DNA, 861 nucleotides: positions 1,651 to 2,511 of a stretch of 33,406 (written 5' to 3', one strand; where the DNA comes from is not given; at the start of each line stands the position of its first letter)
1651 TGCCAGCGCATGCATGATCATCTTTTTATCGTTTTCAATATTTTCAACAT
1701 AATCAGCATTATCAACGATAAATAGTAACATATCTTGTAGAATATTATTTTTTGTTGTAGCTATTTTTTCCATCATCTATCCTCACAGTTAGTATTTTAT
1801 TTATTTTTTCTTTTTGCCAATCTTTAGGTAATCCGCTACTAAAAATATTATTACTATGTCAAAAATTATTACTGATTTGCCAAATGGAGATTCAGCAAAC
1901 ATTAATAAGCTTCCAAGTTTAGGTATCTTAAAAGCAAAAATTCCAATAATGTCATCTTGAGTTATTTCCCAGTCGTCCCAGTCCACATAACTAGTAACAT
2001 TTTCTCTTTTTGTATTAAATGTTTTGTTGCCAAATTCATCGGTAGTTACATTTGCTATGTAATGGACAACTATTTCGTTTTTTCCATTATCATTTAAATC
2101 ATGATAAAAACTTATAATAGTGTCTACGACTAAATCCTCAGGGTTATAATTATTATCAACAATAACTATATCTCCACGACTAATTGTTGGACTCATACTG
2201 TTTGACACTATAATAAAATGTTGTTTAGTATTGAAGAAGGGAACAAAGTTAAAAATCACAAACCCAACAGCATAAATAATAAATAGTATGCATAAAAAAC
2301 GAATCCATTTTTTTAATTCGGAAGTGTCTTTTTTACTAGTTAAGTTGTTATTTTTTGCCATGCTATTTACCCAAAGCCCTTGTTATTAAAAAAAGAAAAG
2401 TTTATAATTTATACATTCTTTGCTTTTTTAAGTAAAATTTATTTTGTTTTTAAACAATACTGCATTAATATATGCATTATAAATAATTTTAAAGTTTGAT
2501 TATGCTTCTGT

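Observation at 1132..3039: Compact operon coupling a short TasA-like fibre protein, its dedicated SipW peptidase and an HD-GYP phosphodiesterase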

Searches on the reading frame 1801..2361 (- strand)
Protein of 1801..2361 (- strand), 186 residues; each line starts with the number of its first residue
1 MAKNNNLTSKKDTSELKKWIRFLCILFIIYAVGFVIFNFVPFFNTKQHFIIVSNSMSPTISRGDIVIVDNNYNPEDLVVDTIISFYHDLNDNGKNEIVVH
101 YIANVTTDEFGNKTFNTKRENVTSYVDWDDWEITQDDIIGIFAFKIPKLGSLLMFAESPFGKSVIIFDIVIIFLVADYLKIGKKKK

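Call 3: search_protein_families(library=pfam, proteins=[window:1801-2361:-], max_evalue=0.1)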
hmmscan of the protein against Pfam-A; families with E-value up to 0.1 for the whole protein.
window:1801-2361:- (186 aa): 5 families
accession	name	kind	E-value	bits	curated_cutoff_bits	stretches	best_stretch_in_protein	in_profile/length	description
PF10502.14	Peptidase_S26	-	0.0003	21.2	22.9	1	25-89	5-67/168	Signal peptidase, peptidase S26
PF00717.28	Peptidase_S24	-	0.0053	16.9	23.3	1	51-75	40-64/116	Peptidase S24-like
PF14264.12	Glucos_trans_II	-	0.0094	15.5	30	1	7-68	159-222/317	Glucosyl transferase GtrII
PF19157.5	DUF5839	-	0.046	14.2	23.7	0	44-83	22-63/83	Family of unknown function (DUF5839)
PF12650.12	DUF3784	-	0.062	14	28.1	1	11-52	34-75/94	Domain of unknown function (DUF3784)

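Call 7: search_protein_families(library=ncbifam, proteins=[window:1801-2361:-], max_evalue=0.1)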
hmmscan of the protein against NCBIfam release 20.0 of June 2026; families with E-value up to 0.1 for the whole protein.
window:1801-2361:- (186 aa): 5 families
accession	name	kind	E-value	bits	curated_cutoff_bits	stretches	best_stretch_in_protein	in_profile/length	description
TIGR02228.1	sigpep_I_arch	equivalog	1.7e-14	54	51.85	1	23-176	7-153/158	signal peptidase I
NF046067.1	SigPepSipWBacil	equivalog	2.7e-11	43.4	190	1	48-174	40-158/189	signal peptidase I SipW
TIGR02227.1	sigpep_I_bact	equivalog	4.6e-05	23.4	47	1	28-92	5-67/162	signal peptidase I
NF000670.0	PRK00033.1-3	equivalog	0.0039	17.3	143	1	63-126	28-92/106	ATP-dependent Clp protease adapter ClpS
NF008114.0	PRK10861.1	equivalog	0.0078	15.5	277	1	9-72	50-109/324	signal peptidase I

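Call 66: search_solved_structures(query=window:1801-2361:-, max_evalue=1, show_alignments=3)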
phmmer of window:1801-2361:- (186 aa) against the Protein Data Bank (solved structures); distinct sequences matched with E-value up to 1: 9.
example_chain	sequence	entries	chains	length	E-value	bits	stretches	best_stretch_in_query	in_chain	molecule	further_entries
7p2p_A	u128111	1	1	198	0.0069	19.1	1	49-174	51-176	Signal peptidase complex catalytic subunit SEC11A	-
9rjb_A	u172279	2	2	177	0.014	18.1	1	49-174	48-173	Signal peptidase complex catalytic subunit SEC11A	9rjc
7p2q_A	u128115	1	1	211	0.02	17.5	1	42-154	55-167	Signal peptidase complex catalytic subunit SEC11C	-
3o2o_A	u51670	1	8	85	0.21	14.3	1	64-126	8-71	ATP-dependent Clp protease adaptor protein ClpS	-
3o2b_A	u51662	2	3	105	0.21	14.2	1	61-126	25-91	ATP-dependent Clp protease adaptor protein ClpS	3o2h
1mbu_C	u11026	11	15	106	0.21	14.2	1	61-126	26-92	Protein yljA | ATP-dependent Clp protease adaptor protein clpS | ATP-dependent Clp protease adapter protein ClpS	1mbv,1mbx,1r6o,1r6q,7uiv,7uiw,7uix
2wa8_A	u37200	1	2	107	0.22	14.2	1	61-126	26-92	ATP-DEPENDENT CLP PROTEASE ADAPTER PROTEIN CLPS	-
2w9r_A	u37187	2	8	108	0.22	14.2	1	61-126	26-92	ATP-DEPENDENT CLP PROTEASE ADAPTER PROTEIN CLPS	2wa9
3o1f_A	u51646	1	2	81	0.27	13.9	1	64-126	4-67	ATP-dependent Clp protease adapter protein clpS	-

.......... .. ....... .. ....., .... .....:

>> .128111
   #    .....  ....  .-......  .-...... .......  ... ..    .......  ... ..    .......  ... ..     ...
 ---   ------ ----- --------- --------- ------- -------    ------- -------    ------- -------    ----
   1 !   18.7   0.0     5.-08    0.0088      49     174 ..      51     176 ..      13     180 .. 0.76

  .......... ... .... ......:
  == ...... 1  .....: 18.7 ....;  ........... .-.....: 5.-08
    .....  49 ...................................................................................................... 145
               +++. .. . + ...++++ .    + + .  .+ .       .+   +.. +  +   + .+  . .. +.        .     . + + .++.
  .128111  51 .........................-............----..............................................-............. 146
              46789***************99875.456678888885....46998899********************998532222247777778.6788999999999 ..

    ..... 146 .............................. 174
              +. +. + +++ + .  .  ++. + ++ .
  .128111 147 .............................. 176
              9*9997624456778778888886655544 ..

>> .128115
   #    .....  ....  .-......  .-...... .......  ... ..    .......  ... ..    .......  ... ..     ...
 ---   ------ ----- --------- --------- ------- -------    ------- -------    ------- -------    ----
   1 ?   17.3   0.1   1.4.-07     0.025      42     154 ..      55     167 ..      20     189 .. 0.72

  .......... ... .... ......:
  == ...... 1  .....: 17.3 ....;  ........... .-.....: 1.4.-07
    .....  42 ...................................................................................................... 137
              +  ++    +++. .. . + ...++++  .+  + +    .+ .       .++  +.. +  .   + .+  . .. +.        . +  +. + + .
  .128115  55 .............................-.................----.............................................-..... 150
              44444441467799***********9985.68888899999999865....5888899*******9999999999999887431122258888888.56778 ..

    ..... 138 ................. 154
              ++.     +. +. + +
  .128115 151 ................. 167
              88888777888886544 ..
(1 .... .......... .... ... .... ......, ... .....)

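Call 83: find_related_loci(query=A5, collection=metagenome_contigs, flank=5000)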
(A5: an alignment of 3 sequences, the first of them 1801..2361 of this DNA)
Query A5 (186 aa) in metagenome_contigs; peptide patterns used: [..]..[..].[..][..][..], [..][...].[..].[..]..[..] (x = any residue, [..] = any of these).
272 stretches matched a pattern; 8 encode a relative of the query (tblastn E <= 1e-3); 8 distinct loci.
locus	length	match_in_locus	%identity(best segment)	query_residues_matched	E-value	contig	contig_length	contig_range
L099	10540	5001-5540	39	1-184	2e-42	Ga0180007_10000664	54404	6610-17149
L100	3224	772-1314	41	1-184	2e-41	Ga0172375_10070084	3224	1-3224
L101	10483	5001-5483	43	10-167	8e-38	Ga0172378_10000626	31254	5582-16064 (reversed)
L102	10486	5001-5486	37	1-162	5e-37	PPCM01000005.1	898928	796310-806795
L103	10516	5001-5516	37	11-186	2e-35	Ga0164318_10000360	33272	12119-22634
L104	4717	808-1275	36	3-162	2e-28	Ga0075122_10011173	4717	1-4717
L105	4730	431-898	36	3-162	2e-28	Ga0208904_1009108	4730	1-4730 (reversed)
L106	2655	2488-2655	34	3-58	5e-8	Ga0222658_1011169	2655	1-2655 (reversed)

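Call 103: search_protein_families(library=pfam, proteins=[L099:5619-6902:+, L102:4998-5564:+], max_evalue=0.01)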
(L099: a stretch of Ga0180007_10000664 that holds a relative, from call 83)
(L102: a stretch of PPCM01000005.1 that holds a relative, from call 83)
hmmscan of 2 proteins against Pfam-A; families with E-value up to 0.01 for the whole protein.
L099:5619-6902:+ (428 aa): 0 families

L102:4998-5564:+ (189 aa): 3 families
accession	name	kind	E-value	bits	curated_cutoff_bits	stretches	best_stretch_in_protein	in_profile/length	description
PF10502.14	Peptidase_S26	-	0.00012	22.5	22.9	1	28-92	6-69/168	Signal peptidase, peptidase S26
PF00717.28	Peptidase_S24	-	0.00019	21.5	23.3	1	51-101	39-80/116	Peptidase S24-like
PF24208.1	Beta-tre_PLH30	-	0.00091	19.7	27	1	54-152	16-106/130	Endo-acting ulvan lyase beta-trefoil domain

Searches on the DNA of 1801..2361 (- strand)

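Call 84: search_rna_families(sources=[L099, L100, L101, L102, L103, L104, L105, L106], threshold=gathering)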
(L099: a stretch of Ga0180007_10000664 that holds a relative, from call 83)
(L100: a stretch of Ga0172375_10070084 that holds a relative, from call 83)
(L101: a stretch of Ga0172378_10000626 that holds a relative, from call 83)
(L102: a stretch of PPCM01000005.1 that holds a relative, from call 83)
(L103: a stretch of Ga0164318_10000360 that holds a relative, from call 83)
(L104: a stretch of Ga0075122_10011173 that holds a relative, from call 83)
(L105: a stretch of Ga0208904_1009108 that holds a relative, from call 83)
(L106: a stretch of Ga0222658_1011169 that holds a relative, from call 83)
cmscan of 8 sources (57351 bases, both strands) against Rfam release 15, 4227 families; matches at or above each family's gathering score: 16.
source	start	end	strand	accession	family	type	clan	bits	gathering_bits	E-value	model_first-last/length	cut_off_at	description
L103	8983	9211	-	RF00230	T-box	Cis-reg; leader;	-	129.8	93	1.5e-28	1-219/219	no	T-box leader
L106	688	913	-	RF00230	T-box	Cis-reg; leader;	-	127.4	93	6e-28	1-219/219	no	T-box leader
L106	1113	1192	+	RF01051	c-di-GMP-I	Cis-reg; riboswitch;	CL00126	64.7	35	2e-10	1-87/87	no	c-di-GMP-I riboswitch aptamer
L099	3565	3642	+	RF01051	c-di-GMP-I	Cis-reg; riboswitch;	CL00126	63.5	35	3.9e-10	1-87/87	no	c-di-GMP-I riboswitch aptamer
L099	3689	3763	+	RF03167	c-di-GMP-I-GGC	Cis-reg; riboswitch;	CL00126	60.6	59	7.2e-12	1-80/80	no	c-di-GMP-I-GGC riboswitch aptamer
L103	5650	5727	+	RF03167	c-di-GMP-I-GGC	Cis-reg; riboswitch;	CL00126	59.9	59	1.1e-11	1-80/80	no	c-di-GMP-I-GGC riboswitch aptamer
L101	3328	3407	+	RF01051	c-di-GMP-I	Cis-reg; riboswitch;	CL00126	58.4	35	6.8e-09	1-87/87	no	c-di-GMP-I riboswitch aptamer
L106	1259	1333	+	RF01051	c-di-GMP-I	Cis-reg; riboswitch;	CL00126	57.9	35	9.1e-09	1-87/87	no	c-di-GMP-I riboswitch aptamer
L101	2648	2728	+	RF01051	c-di-GMP-I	Cis-reg; riboswitch;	CL00126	57.7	35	1e-08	1-87/87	no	c-di-GMP-I riboswitch aptamer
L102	7959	8044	-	RF00005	tRNA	Gene; tRNA;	CL00001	57.4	29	8.2e-10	1-71/71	no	tRNA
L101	1960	2040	+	RF01051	c-di-GMP-I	Cis-reg; riboswitch;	CL00126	55.7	35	3.2e-08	1-87/87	no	c-di-GMP-I riboswitch aptamer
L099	7094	7168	+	RF01051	c-di-GMP-I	Cis-reg; riboswitch;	CL00126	52.2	35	2.3e-07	1-87/87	no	c-di-GMP-I riboswitch aptamer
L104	2957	3031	+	RF01051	c-di-GMP-I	Cis-reg; riboswitch;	CL00126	52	35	2.5e-07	1-87/87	no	c-di-GMP-I riboswitch aptamer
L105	2580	2654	+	RF01051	c-di-GMP-I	Cis-reg; riboswitch;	CL00126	52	35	2.5e-07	1-87/87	no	c-di-GMP-I riboswitch aptamer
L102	3646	3723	+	RF01051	c-di-GMP-I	Cis-reg; riboswitch;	CL00126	50.9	35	4.6e-07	1-87/87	no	c-di-GMP-I riboswitch aptamer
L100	2839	2913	+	RF01051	c-di-GMP-I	Cis-reg; riboswitch;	CL00126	50.2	35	7.1e-07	1-87/87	no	c-di-GMP-I riboswitch aptamer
